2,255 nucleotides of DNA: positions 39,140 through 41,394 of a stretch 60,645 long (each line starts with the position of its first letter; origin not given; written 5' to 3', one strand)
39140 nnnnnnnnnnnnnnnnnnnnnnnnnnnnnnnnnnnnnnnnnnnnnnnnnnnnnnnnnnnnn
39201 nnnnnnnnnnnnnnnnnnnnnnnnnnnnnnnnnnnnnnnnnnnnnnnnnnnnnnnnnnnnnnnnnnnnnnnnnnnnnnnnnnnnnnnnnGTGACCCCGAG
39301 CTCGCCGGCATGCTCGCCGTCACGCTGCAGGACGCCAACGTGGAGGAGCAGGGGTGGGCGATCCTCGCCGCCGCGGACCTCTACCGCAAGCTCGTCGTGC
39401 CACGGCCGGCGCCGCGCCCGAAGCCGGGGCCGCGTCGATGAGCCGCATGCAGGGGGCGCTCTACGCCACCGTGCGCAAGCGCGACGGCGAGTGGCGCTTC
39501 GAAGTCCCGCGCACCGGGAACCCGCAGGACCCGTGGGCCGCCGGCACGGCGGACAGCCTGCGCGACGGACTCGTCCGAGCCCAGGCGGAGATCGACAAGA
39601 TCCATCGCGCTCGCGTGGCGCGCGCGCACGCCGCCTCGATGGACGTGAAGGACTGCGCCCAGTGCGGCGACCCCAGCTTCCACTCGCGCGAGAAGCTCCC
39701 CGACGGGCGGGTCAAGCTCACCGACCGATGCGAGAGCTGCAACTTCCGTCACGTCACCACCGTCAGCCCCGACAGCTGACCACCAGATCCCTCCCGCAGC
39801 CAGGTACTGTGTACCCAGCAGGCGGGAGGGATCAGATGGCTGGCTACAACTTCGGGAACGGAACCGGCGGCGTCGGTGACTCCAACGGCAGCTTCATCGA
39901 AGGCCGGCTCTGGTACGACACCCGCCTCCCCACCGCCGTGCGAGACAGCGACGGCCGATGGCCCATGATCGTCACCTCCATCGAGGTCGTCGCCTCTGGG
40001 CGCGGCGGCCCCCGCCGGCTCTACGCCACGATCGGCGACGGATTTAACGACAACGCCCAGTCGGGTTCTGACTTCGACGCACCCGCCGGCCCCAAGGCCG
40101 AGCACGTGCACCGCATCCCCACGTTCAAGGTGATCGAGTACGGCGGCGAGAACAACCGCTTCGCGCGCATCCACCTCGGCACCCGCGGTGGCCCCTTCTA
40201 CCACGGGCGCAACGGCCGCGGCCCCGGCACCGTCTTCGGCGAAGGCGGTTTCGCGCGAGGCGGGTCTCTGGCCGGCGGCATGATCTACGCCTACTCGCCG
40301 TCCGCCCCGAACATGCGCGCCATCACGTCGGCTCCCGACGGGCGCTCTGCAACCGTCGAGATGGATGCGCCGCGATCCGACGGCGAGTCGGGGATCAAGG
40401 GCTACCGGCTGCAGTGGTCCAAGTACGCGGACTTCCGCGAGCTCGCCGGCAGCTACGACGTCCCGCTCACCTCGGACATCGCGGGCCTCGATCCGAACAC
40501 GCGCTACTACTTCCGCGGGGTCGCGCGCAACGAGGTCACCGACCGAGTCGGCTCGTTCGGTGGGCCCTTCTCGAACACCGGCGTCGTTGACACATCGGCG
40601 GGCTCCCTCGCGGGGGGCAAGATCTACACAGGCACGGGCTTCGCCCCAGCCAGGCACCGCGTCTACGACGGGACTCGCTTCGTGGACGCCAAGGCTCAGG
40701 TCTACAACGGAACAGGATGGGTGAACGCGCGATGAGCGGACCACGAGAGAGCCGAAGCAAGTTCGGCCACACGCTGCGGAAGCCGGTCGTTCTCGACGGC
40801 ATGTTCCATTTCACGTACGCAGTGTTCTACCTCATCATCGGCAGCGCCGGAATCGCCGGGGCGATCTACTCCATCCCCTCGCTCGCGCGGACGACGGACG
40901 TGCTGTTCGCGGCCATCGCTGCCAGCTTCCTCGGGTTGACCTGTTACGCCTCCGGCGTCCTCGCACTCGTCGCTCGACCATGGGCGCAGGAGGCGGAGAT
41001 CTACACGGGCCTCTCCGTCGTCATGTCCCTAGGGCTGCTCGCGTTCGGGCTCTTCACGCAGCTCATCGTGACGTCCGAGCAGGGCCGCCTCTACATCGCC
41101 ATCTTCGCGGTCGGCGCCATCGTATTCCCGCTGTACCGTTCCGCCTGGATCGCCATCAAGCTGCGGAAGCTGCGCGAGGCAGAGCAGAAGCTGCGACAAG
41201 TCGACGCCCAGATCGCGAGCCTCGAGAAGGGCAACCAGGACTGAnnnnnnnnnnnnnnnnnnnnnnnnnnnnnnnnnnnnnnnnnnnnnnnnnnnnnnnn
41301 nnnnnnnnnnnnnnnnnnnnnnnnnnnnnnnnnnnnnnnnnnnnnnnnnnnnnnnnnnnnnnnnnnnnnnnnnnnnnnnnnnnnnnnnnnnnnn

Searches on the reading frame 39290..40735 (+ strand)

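Call 10: search_protein_families(library=pfam, proteins=[window:39290-40735:+], max_evalue=0.01)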
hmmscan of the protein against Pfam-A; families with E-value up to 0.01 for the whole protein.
window:39290-40735:+ (481 aa): 1 family
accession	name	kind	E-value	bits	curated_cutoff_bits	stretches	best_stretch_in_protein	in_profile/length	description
PF00041.27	fn3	-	0.00041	20.9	25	1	348-416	10-72/84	Fibronectin type III domain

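Call 44: search_protein_families(library=phrogs, proteins=[window:39290-40735:+], max_evalue=0.001)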
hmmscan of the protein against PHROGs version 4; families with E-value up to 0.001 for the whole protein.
window:39290-40735:+ (481 aa): 1 family
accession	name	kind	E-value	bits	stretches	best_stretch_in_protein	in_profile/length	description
phrog_6977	-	tail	4.3e-06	27.3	1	333-467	149-270/284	minor tail protein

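Call 101: search_protein_families(library=ncbifam, proteins=[window:39290-40735:+], max_evalue=0.01)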
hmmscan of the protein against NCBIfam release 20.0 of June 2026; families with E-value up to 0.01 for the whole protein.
window:39290-40735:+ (481 aa): 0 families

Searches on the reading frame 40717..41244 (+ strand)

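Call 10: search_protein_families(library=pfam, proteins=[window:40717-41244:+], max_evalue=0.01)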
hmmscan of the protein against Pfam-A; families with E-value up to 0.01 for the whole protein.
window:40717-41244:+ (175 aa): 0 families

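Call 44: search_protein_families(library=phrogs, proteins=[window:40717-41244:+], max_evalue=0.001)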
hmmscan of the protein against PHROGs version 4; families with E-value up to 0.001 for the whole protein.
window:40717-41244:+ (175 aa): 0 families

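Call 101: search_protein_families(library=ncbifam, proteins=[window:40717-41244:+], max_evalue=0.01)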
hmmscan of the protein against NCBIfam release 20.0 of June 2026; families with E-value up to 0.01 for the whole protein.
window:40717-41244:+ (175 aa): 1 family
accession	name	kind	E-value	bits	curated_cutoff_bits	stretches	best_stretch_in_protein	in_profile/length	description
NF047765.1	LIC_13387_fam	subfamily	0.0054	16.4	33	1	94-147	55-108/131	LIC_13387 family protein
